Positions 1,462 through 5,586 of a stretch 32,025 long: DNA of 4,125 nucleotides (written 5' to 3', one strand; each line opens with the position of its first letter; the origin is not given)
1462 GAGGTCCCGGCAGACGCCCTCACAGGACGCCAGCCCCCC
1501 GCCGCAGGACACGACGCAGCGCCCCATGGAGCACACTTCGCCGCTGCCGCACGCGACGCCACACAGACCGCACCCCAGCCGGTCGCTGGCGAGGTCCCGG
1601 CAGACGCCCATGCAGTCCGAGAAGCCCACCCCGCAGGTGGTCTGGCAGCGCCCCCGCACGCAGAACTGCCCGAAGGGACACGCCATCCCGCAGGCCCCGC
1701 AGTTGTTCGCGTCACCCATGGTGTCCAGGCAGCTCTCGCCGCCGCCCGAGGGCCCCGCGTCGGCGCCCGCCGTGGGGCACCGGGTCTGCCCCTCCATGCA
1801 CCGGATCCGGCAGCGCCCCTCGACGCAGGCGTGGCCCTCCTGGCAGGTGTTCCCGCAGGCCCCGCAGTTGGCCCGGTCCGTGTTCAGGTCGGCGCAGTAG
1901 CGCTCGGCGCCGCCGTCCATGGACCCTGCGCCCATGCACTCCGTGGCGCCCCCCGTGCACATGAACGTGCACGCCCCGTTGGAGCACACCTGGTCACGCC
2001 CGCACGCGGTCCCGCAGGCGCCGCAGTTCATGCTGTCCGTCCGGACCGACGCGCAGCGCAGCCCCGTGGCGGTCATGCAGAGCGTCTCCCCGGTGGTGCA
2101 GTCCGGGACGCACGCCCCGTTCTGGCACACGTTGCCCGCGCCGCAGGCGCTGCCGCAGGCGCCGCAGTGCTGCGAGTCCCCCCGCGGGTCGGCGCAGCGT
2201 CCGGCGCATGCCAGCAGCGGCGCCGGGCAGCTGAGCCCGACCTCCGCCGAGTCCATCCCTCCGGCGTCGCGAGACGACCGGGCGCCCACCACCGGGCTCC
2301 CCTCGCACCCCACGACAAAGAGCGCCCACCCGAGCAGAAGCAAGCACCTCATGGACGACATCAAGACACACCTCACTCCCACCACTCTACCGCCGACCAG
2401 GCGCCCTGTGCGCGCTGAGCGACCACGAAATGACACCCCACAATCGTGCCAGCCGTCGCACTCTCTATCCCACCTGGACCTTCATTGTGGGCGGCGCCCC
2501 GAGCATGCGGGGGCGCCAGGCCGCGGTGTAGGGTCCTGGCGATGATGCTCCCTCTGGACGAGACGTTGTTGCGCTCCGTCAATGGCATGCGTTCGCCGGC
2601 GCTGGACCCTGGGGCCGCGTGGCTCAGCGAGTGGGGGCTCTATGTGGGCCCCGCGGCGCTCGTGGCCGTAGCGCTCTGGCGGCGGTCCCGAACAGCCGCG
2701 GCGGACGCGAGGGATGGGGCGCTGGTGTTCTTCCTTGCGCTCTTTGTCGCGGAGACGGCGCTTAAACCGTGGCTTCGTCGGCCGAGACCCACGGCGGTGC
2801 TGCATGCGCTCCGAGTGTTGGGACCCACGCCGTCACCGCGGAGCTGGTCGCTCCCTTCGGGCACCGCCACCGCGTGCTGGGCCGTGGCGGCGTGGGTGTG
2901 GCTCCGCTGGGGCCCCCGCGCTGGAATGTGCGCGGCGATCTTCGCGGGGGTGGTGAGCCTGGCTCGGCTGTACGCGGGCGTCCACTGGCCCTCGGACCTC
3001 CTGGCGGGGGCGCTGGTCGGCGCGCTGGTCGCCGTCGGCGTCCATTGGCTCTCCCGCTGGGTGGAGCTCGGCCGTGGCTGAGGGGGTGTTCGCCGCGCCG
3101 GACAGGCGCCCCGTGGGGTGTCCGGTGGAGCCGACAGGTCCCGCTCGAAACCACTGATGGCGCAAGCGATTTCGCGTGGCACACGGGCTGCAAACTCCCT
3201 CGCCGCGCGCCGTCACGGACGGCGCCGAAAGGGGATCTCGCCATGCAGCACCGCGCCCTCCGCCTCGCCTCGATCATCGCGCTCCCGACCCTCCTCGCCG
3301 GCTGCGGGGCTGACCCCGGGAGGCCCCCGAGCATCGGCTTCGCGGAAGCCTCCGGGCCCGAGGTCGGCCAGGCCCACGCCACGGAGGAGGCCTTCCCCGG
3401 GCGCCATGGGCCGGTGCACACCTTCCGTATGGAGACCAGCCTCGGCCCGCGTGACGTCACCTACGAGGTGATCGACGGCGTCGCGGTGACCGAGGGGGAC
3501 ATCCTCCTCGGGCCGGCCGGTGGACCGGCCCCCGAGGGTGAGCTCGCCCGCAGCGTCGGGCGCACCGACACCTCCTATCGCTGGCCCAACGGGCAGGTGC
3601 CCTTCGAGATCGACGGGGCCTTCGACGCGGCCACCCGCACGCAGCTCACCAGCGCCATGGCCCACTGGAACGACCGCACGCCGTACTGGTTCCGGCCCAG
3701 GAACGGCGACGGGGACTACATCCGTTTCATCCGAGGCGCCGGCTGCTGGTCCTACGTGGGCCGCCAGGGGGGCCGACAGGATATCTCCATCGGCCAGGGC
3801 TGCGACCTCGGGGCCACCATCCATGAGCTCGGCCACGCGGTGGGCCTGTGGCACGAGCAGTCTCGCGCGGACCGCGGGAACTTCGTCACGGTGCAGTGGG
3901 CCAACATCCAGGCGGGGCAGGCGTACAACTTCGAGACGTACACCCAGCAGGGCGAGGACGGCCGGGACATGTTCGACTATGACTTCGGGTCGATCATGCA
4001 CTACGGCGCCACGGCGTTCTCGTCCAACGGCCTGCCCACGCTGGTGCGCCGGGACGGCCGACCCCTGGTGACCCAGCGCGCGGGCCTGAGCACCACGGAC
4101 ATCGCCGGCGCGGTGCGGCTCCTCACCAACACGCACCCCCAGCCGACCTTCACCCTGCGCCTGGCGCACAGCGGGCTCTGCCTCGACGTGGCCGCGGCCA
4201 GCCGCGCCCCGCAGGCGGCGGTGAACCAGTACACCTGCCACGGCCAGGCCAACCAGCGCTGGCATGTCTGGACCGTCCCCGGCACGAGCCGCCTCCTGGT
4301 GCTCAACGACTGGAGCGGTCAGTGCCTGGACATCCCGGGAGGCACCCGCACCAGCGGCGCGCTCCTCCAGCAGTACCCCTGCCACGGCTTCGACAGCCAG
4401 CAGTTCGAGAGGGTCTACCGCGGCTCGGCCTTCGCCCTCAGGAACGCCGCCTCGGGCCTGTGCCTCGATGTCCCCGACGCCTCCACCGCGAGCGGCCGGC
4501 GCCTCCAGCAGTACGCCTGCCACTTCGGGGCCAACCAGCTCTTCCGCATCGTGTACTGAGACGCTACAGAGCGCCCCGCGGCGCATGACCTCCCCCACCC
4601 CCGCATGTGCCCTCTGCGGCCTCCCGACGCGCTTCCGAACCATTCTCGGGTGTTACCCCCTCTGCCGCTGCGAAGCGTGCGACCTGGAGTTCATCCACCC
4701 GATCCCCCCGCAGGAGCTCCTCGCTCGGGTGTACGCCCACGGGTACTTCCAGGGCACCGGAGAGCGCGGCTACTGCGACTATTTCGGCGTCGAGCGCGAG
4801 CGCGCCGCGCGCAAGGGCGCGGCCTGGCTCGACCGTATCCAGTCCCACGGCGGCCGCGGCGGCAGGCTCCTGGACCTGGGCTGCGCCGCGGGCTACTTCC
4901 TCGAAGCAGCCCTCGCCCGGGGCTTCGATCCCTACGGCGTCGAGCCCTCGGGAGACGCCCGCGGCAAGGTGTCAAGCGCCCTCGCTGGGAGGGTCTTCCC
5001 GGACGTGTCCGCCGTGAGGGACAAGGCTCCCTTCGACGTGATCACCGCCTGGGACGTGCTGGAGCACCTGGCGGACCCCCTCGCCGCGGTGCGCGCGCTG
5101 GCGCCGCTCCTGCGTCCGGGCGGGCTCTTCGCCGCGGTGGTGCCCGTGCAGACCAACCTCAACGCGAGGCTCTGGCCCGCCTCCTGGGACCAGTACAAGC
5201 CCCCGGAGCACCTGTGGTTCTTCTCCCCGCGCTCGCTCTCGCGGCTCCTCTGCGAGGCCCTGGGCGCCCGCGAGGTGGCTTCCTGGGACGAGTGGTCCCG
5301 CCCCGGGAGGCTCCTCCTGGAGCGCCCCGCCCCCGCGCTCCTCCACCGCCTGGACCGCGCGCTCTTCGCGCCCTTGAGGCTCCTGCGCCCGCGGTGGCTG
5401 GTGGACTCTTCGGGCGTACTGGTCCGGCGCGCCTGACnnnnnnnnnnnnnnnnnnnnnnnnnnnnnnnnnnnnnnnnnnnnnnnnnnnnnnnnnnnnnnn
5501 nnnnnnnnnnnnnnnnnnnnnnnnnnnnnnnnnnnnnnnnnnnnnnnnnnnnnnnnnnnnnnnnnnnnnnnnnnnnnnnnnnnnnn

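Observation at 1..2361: Large Cys-rich lipoprotein built from at least 18 tandem 43-aa repeats encoded by near-identical 129-bp DNA units; gene missed by the ORF track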

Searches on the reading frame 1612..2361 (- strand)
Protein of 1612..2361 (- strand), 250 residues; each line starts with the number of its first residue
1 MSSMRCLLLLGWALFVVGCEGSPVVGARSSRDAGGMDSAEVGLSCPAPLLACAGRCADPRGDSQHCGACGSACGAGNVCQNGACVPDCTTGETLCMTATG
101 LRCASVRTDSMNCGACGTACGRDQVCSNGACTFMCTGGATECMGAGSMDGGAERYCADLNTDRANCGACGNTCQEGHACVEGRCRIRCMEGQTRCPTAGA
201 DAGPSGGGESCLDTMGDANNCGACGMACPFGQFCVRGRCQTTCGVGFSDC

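Call 75: find_related_loci(query=window:1612-2361:-, collection=metagenome_contigs, flank=7000)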
Query window:1612-2361:- (250 aa) in metagenome_contigs; peptide patterns used: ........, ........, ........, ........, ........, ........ (x = any residue, [..] = any of these).
101 stretches matched a pattern; 44 encode a relative of the query (tblastn E <= 1e-3); 44 distinct loci.
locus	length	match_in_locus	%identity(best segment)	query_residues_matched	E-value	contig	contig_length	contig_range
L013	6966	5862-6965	60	1-250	4e-84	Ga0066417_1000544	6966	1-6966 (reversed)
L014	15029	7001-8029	60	1-250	5e-83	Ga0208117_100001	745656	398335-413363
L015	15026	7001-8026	60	1-250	5e-84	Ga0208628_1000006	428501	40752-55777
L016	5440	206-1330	45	43-250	3e-38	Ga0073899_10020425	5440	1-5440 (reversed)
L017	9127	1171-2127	43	43-250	2e-37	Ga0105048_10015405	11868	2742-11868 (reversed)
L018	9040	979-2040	44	43-250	1e-36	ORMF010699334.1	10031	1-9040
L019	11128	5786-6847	44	43-250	2e-36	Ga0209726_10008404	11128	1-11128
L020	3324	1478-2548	39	38-250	1e-32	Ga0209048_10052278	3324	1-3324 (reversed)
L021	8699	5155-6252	44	43-246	2e-29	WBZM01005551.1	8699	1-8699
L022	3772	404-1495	37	33-250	5e-29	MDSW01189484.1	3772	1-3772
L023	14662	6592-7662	41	44-243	7e-29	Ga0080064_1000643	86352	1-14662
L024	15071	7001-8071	41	44-243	7e-29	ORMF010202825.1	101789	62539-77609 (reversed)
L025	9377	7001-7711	37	1-249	6e-28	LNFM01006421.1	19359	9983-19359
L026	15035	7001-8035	44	36-250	9e-28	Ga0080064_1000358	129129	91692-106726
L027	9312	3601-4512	35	44-250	2e-27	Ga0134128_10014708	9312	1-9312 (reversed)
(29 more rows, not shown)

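Call 81: search_protein_families(library=pfam, proteins=[L014:7010-10789:+, L014:1-3756:+, L014:3792-4718:+, L014:4722-5756:+, L014:5763-6929:-, L014:11636-13339:-, L014:13266-15008:-], max_evalue=0.01)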
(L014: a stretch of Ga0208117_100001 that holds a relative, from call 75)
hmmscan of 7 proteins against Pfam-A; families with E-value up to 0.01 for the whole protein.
L014:7010-10789:+ (1260 aa): 1 family
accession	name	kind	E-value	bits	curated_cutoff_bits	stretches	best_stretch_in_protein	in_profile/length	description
PF04885.19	Stig1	-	2.7e-88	291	24.1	18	585-631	37-83/85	Stigma-specific STIG1-like protein family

L014:1-3756:+ (1252 aa): 1 family
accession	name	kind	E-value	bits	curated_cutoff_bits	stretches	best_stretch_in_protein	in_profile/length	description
PF00413.30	Peptidase_M10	-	0.0059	16.9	24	0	532-551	109-128/159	Matrixin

L014:3792-4718:+ (309 aa): 1 family
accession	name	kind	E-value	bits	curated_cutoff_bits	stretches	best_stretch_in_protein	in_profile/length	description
PF03781.23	FGE-sulfatase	-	6.9e-50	170.5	23.3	1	84-304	4-254/255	Sulfatase-modifying factor enzyme 1-like domain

L014:4722-5756:+ (345 aa): 1 family
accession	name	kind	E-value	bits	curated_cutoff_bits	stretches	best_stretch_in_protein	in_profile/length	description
PF04055.27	Radical_SAM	-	2.8e-12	47.6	29.5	1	58-235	2-164/166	Radical SAM superfamily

L014:5763-6929:- (389 aa): 1 family
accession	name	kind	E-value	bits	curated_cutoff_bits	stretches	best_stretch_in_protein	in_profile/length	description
PF01594.21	AI-2E_transport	-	4.6e-36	125.1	34.3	1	47-358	4-324/327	AI-2E family transporter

L014:11636-13339:- (568 aa): 2 families
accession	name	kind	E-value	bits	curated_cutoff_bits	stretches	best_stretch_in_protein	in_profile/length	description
PF02687.27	FtsX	-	1.5e-16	61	25.5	1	437-558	2-117/120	FtsX-like permease C-terminal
PF12704.14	MacB_PCD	-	2e-15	58.1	27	2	299-405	114-206/207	MacB-like periplasmic core domain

L014:13266-15008:- (581 aa): 3 families
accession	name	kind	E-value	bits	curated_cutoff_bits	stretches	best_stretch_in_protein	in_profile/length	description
PF00152.25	tRNA-synt_2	-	1.7e-86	290.6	25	1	197-574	2-307/308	tRNA synthetases class II (D, K and N)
PF01336.31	tRNA_anti-codon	-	5.7e-14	52.2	27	1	105-179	2-74/75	OB-fold nucleic acid binding domain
PF01409.25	tRNA-synt_2d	-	8e-05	22.7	19.8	0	545-569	212-236/246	tRNA synthetases class II core domain (F)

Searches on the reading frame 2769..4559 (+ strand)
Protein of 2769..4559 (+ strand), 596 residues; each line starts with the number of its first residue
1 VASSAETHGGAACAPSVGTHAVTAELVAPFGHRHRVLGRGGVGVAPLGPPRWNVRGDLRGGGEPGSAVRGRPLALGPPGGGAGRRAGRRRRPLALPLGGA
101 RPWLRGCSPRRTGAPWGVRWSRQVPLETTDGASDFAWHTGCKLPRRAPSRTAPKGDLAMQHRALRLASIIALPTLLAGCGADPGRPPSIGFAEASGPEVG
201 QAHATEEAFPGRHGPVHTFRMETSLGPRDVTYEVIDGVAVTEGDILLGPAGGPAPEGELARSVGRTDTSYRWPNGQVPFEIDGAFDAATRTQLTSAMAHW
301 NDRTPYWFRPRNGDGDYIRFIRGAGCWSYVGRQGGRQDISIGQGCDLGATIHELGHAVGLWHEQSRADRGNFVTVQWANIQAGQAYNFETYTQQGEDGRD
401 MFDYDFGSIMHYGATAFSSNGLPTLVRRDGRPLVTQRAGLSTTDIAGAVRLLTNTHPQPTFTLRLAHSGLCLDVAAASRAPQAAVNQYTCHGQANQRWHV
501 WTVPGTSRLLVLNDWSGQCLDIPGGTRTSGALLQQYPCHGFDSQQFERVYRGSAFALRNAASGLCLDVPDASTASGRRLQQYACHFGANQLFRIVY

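Call 17: search_protein_families(library=pfam, proteins=[window:2769-4559:+], max_evalue=0.001)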
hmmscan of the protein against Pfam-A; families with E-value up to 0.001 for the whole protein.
window:2769-4559:+ (596 aa): 3 families
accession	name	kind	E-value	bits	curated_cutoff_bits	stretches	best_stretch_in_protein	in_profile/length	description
PF01400.30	Astacin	-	2.4e-52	177.8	22.5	1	271-446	1-180/189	Astacin (Peptidase family M12A)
PF14200.12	RicinB_lectin_2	-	2.5e-39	134.3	25.6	3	501-582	5-89/89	Ricin-type beta-trefoil lectin domain-like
PF00652.28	Ricin_B_lectin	-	3.4e-21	76.2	29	1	461-590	3-124/126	Ricin-type beta-trefoil lectin domain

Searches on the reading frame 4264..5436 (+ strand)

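Call 17: search_protein_families(library=pfam, proteins=[window:4264-5436:+], max_evalue=0.001)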
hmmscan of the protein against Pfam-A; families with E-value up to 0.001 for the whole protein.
window:4264-5436:+ (390 aa): 5 families
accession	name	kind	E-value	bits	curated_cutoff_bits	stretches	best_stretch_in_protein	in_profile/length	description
PF13489.12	Methyltransf_23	-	7.1e-26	91.3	27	1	180-332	4-156/164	Methyltransferase domain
PF08242.18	Methyltransf_12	-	1.3e-11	45.5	30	1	203-289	1-98/98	Methyltransferase domain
PF08241.18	Methyltransf_11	-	7.1e-09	36.6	21.2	1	203-290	1-94/95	Methyltransferase domain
PF13649.12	Methyltransf_25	-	1.3e-05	26.2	27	1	203-287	2-97/97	Methyltransferase domain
PF13847.12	Methyltransf_31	-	0.00011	22.3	27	0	255-295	73-113/145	Methyltransferase domain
